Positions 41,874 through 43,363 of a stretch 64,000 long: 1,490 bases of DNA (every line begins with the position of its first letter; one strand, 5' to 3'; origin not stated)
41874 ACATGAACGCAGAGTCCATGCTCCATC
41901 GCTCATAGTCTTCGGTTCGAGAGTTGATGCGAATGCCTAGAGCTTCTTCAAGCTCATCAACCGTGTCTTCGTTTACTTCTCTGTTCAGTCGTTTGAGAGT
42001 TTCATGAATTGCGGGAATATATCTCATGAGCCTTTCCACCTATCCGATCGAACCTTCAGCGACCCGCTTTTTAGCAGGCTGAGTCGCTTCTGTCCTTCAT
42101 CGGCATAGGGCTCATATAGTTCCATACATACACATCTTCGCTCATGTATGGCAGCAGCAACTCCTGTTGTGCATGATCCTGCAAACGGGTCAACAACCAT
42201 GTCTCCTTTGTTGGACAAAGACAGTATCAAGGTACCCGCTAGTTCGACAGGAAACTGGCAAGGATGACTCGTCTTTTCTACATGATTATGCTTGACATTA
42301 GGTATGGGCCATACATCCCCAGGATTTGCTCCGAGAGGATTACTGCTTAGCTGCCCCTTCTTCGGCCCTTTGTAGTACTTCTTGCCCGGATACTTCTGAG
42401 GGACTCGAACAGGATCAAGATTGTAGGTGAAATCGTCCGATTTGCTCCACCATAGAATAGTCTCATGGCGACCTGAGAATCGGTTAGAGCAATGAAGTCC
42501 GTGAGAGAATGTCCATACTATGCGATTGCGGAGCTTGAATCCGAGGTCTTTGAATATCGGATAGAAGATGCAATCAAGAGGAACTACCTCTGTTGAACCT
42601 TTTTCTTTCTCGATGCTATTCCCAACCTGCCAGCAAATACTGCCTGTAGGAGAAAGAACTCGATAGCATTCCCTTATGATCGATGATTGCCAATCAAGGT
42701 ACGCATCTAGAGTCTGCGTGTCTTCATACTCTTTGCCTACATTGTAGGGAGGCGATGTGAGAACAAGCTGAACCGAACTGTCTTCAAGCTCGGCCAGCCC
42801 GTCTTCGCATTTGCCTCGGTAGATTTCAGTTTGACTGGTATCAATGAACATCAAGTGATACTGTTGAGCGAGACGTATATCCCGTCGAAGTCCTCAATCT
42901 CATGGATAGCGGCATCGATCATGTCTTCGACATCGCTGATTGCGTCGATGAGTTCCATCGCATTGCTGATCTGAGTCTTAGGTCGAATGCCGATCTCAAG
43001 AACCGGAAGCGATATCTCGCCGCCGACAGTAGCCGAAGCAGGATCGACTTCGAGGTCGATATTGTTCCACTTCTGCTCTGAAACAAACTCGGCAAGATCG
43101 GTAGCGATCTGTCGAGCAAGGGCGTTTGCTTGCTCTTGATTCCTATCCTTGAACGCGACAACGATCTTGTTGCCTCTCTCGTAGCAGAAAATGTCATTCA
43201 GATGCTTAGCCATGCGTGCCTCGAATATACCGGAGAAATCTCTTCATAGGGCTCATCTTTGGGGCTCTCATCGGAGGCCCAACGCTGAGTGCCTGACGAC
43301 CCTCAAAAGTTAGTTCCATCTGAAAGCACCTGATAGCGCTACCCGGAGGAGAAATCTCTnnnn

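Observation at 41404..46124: Dense DNA-modification / nucleotide cluster: three methyltransferases in a row plus dCMP deaminase, kinase and deoxyribosyltransferase-like enzyme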

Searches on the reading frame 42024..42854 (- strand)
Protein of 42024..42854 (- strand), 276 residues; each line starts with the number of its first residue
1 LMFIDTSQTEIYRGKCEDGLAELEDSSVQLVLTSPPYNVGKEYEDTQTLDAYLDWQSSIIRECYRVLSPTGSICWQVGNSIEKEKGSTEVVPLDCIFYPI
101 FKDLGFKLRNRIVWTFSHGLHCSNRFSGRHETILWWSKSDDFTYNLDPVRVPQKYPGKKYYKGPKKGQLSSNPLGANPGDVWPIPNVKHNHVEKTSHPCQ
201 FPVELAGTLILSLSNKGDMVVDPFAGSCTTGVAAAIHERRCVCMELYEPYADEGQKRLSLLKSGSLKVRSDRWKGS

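Call 3: search_protein_families(library=pfam, proteins=[window:42024-42854:-], max_evalue=0.01)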
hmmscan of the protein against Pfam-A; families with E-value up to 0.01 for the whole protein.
window:42024-42854:- (276 aa): 2 families
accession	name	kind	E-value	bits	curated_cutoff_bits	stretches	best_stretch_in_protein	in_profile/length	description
PF01555.25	N6_N4_Mtase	-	6.2e-57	193.5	26.7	1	28-254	1-219/221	DNA methylase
PF01170.24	UPF0020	-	0.0083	16.3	22.3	0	209-242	21-54/197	RMKL-like, methyltransferase domain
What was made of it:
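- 42024..42851 (-): Beta-class N4/N6 DNA methyltransferase, M.RsrI-like but with SPPY as motif IV, 275 aa; orphan. PF01555 193.5 bits (call 3).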

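Call 4: search_protein_families(library=phrogs, proteins=[window:42024-42854:-], max_evalue=0.001)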
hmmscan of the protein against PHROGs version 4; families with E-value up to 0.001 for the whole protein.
window:42024-42854:- (276 aa): 12 families
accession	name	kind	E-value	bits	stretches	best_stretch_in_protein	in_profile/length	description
phrog_67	-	other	3.6e-59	202.5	1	5-262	120-347/743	DNA methyltransferase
phrog_498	-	other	3.3e-29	102.9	1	21-259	216-421/633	DNA methyltransferase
phrog_6025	-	other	5.6e-20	72.7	1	6-124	9-118/192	DNA methyltransferase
phrog_3008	-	other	5.8e-16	59.5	1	182-262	135-215/244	DNA methyltransferase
phrog_18293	-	other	3.2e-13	50.7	1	190-259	39-108/119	methyltransferase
phrog_18146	-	other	7.8e-13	49.1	1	185-246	37-99/452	DNA methyltransferase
phrog_12517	-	unknown function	1.1e-11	45.5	1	13-119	164-273/316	-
phrog_23085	-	unknown function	1.3e-07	32.3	1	181-258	28-105/138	-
phrog_6952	-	other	3.5e-07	31.2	1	180-248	100-165/181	DNA methyltransferase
phrog_23148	-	unknown function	1.2e-05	26.4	1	191-258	79-146/165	-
phrog_16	-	DNA, RNA and nucleotide metabolism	2e-05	24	1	188-256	839-907/986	DNA helicase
phrog_8769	-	other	2.3e-05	25.1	1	218-254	13-49/71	methyltransferase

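Call 9: search_protein_families(library=ncbifam, proteins=[window:42024-42854:-], max_evalue=0.01)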
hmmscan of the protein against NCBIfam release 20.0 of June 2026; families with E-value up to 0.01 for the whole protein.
window:42024-42854:- (276 aa): 3 families
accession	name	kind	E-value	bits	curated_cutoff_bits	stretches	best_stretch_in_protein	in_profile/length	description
NF008572.0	PRK11524.1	equivalog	7.4e-39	133.6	292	1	6-261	12-259/294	adenine-specific DNA-methyltransferase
NF050803.1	DnaMtaseCcrMCaul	equivalog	1.9e-22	79.6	830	2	188-261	178-250/350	adenine-specific DNA-methyltransferase CcrM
NF010253.0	PRK13699.1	subfamily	1.9e-19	70.3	244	2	183-263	129-210/226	DNA methyltransferase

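Call 50: search_dna_similar(query=window:42024-42851:-, collection=phages, mode=protein, max_rows=12)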
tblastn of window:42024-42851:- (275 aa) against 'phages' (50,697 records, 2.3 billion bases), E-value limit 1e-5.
Records with a match: 308; places in all: 320; records where one place covers at least 80% of the query: 225.
Best place of each record, by identity: 60-80% 2; <60% 306.
By first word of the organism name: Mycobacterium 90; Gordonia 26; Lactococcus 21; Flavobacterium 16; Prochlorococcus 16; Enterobacter 12; Cronobacter 10; uncultured 7; Synechococcus 7; Cyanophage 6; and 43 more.
By host as written in the record: Mycobacterium smegmatis mc2 155 51; - 33; Gordonia terrae 3612 19; Mycobacterium smegmatis mc#155 14; Lactococcus lactis 13; Flavobacterium sp. LMO6 9; Flavobacterium sp. LMO9 7; Mycobacterium smegmatis mc2155 5; and 95 more.
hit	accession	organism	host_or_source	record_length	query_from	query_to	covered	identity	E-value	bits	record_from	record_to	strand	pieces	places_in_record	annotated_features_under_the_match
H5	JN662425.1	Burkholderia phage DC1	Burkholderia cepacia LMG 18821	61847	15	251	86%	59.6%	7e-82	273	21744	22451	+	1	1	methyltransferase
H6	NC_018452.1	Burkholderia phage DC1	Burkholderia cepacia LMG 18821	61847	15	251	86%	59.6%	7e-82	273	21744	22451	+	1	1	methyltransferase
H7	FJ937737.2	Burkholderia phage BcepIL02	Burkholderia cenocepacia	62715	15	238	81%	62.1%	2e-81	272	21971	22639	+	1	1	putative methyltransferase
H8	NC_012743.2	Burkholderia phage BcepIL02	Burkholderia cenocepacia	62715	15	238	81%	62.1%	2e-81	272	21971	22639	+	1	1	methyltransferase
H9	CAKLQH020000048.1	Acinetobacter phage MD-2021a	not known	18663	9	249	88%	52.3%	1e-65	226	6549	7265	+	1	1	rsrIM: methyltransferase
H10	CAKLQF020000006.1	Acinetobacter phage MD-2021a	not known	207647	9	249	88%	52.3%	1e-65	226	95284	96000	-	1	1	rsrIM: methyltransferase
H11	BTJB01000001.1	Mollyvirus Mo1-1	-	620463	34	253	80%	44.8%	1e-50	184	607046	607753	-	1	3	N6-N4 DNA methylase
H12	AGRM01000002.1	Salmonella enterica subsp. houtenae str. ATCC BAA-1581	Homo sapiens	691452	2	253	92%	32.3%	1e-25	111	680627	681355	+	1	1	DNA (cytosine-5-)-methyltransferase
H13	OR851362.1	Salmonella phage S.Kent 1-2-1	Salmonella enterica subsp. enterica ...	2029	2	253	92%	31.9%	8e-26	111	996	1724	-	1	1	record has no annotation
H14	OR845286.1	Escherichia phage ECO95 1-6-1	Escherichia coli O157:H7 ATCC 43895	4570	2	253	92%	31.9%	1e-25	111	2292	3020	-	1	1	record has no annotation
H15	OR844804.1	Escherichia phage ECO111 5-P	Escherichia coli O111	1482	17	253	86%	33.1%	4e-28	117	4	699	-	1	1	record has no annotation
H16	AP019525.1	Tenacibaculum phage PTm5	Tenacibaculum maritimum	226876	8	245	78%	35.3%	2e-17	132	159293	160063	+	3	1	DNA methyltransferase (x2) | hypothetical protein | type II restriction endonuclease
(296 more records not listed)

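Call 53: search_solved_structures(query=window:42024-42851:-, max_evalue=0.00001, show_alignments=2)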
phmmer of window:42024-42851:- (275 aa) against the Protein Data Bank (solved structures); distinct sequences matched with E-value up to 0.00001: 12.
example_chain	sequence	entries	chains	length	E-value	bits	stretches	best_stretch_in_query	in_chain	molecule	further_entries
1nw8_A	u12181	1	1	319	3.7e-38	134.5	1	14-265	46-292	MODIFICATION METHYLASE RSRI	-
1eg2_A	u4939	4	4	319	4.8e-38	134.1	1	14-265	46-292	MODIFICATION METHYLASE RSRI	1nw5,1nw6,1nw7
8urk_A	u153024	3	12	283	1e-25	93.7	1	18-260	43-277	Methyltransferase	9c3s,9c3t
9c3u_A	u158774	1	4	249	1.3e-25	93.3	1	18-258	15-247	Methyltransferase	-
2zie_A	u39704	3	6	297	1e-20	77.2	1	10-258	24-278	Putative modification methylase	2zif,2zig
1g60_A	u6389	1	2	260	5e-20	75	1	9-253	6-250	Adenine-specific Methyltransferase MboIIA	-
8s9m_A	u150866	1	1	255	1e-17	67.4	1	178-262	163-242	DNA cytosine-N4 methyltransferase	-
8s9n_A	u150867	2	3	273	1.5e-17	66.9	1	178-262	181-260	DNA cytosine-N4 methyltransferase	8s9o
6pbd_A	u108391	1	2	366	2.5e-15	59.6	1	10-150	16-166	Modification methylase CcrMI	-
1boo_A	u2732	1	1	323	4.6e-13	52.1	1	5-250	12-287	PROTEIN (N-4 CYTOSINE-SPECIFIC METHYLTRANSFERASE PVU II)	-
5hek_A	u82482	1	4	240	1.2e-08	37.6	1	190-260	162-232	Adenine specific DNA methyltransferase (DpnA)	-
5hfj_A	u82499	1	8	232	1.8e-08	37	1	190-259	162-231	Adenine specific DNA methyltransferase (DpnA)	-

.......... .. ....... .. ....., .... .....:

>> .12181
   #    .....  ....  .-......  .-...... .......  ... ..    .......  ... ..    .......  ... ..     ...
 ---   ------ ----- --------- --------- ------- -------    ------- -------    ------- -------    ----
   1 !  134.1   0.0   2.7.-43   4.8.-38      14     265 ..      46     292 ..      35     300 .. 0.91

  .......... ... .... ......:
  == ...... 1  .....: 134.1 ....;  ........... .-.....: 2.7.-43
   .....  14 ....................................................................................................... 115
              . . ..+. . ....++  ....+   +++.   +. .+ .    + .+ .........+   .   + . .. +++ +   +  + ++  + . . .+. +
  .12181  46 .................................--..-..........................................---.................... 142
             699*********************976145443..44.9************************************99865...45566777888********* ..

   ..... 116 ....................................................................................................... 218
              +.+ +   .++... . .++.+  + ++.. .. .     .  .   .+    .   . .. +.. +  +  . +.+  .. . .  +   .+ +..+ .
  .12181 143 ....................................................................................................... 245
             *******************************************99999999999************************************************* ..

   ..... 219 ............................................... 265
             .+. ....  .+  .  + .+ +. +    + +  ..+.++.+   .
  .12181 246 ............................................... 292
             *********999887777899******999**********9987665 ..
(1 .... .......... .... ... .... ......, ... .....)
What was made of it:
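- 42024..42851 (-): M.RsrI E=3.7e-38, aligning DPPY of RsrI with SPPY here (call 53).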

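Call 77: search_protein_families(library=padloc, proteins=[window:42024-42851:-], max_evalue=0.001)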
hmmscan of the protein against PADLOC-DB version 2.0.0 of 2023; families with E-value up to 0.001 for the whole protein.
window:42024-42851:- (275 aa): 60 families (the best 25 are shown)
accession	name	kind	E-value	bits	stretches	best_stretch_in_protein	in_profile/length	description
PDLC03230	MTase_II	-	7.3e-80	267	1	8-253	36-278/360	Type II methyltransferase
PDLC03299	MTase_II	-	3.1e-72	241.6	1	5-260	12-260/296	Type II methyltransferase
PDLC03371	MTase_II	-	1.3e-42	144.2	1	5-261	8-256/260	Type II methyltransferase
PDLC03353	MTase_II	-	2.9e-42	143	1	6-260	8-253/260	Type II methyltransferase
PDLC03387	MTase_II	-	3.2e-39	132.8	2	100-258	135-276/289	Type II methyltransferase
PDLC03327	MTase_II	-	4.7e-39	132.5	1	13-265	45-292/319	Type II methyltransferase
PDLC03350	MTase_II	-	5e-36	122.7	1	10-262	59-300/312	Type II methyltransferase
PDLC03320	MTase_II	-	7.1e-35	118.6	1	9-262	34-279/289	Type II methyltransferase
PDLC03300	MTase_II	-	3.4e-25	86.7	1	47-257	82-276/302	Type II methyltransferase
PDLC03714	oMTase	-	2.3e-24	84.3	1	21-257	18-257/279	orphan methyltransferase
PDLC03339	MTase_II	-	2.5e-24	83.8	1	6-256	2-270/399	Type II methyltransferase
PDLC03216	MTase_II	-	4.1e-23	80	2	193-260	191-258/364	Type II methyltransferase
PDLC03238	MTase_II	-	9.1e-23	79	1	5-245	121-353/428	Type II methyltransferase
PDLC03246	MTase_II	-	2e-22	77.9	2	10-79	115-185/376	Type II methyltransferase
PDLC03260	MTase_II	-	8.5e-22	75.5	2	180-254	234-304/349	Type II methyltransferase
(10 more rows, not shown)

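Call 86: get_annotated_region(hit=H5, flank=1500)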
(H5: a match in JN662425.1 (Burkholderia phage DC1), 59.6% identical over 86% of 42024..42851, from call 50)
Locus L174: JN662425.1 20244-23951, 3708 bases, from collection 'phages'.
description: Burkholderia phage DC1, complete genome.
organism: Burkholderia phage DC1 (NCBI taxid 2881398)
taxonomy: Viruses; Duplodnaviria; Heunggongvirae; Uroviricota; Caudoviricetes; Lessievirus; Lessievirus DC1
host: Burkholderia cepacia LMG 18821; source: -; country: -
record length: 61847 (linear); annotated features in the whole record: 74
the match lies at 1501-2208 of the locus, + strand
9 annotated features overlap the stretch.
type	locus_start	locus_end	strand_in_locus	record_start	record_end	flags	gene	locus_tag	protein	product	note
CDS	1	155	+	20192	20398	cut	-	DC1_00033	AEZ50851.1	hypothetical protein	gp33; similar to BcepIL02 gp34 (YP_002922706.1) and Bcep22 Bcep22gp40 (NP_944269.1)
CDS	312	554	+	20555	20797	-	-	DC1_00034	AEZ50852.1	hypothetical protein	gp34; similar to BcepIL02 gp37 (YP_002922709.1) and Bcep22 Bcep22gp42 (NP_944271.1)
CDS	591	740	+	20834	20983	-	-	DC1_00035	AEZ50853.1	hypothetical protein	gp35; similar to Bcep22 Bcep22gp43 (NP_944272.1)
CDS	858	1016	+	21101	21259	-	-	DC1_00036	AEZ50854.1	hypothetical protein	gp36; similar to BcepIL02 gp40 (YP_002922712.1) and Bcep22 Bcep22gp46 (NP_944275.1)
CDS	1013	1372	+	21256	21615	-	-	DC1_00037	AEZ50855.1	hypothetical protein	gp37; similar to Bcep22 Bcep22gp48 (NP_944277.1)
CDS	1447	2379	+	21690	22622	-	-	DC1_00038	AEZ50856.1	methyltransferase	gp38; similar to BcepIL02 gp41 (YP_002922713.1)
CDS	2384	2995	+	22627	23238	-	-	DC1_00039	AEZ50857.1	restriction endonuclease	gp39; similar to BcepIL02 gp42 (YP_002922714.1)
CDS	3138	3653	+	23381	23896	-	-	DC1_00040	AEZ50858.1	hypothetical protein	gp40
CDS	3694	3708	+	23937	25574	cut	-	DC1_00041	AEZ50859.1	terminase large subunit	gp41; similar to BcepIL02 gp44 (YP_002922716.1) and Bcep22 Bcep22gp49 (NP_944278.1)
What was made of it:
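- The nearest annotated relative of the beta-MTase belongs to an R-M pair (call 86).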

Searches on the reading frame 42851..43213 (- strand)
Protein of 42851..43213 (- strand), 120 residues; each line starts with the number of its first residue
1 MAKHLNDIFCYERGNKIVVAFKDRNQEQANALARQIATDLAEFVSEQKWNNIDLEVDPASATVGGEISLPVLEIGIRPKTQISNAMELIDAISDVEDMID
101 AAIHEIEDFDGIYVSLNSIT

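Call 3: search_protein_families(library=pfam, proteins=[window:42851-43213:-], max_evalue=0.01)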
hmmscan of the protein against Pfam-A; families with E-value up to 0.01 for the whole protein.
window:42851-43213:- (120 aa): 0 families

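Call 4: search_protein_families(library=phrogs, proteins=[window:42851-43213:-], max_evalue=0.001)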
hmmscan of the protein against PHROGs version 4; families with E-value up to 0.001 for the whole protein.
window:42851-43213:- (120 aa): 0 families

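Call 9: search_protein_families(library=ncbifam, proteins=[window:42851-43213:-], max_evalue=0.01)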
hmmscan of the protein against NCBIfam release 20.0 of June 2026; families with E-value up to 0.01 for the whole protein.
window:42851-43213:- (120 aa): 0 families

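Call 77: search_protein_families(library=padloc, proteins=[window:42851-43213:-], max_evalue=0.001)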
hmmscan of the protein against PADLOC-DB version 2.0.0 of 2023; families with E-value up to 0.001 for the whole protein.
window:42851-43213:- (120 aa): 0 families
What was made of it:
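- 42851..43213 (-): Acidic 120-aa lineage-specific ORF (pI 4.3), function unknown. No family hit in Pfam, PHROGs, NCBIfam or PADLOC (calls 3, 4, 9, 77).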

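Call 83: find_homologous_proteins(query=window:42851-43213:-, max_evalue=0.001)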
Query window:42851-43213:- (120 aa): 5 proteins with E <= 0.001 among 8 candidates.
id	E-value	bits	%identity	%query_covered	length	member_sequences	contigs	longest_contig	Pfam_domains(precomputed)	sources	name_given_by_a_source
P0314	5.4e-65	235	92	99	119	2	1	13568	-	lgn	-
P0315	1.2e-50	188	73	100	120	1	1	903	-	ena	-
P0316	2.9e-37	145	59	97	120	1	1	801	-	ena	-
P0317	3.4e-34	135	56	98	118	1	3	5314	-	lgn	-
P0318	2.7e-23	100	43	97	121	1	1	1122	-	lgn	-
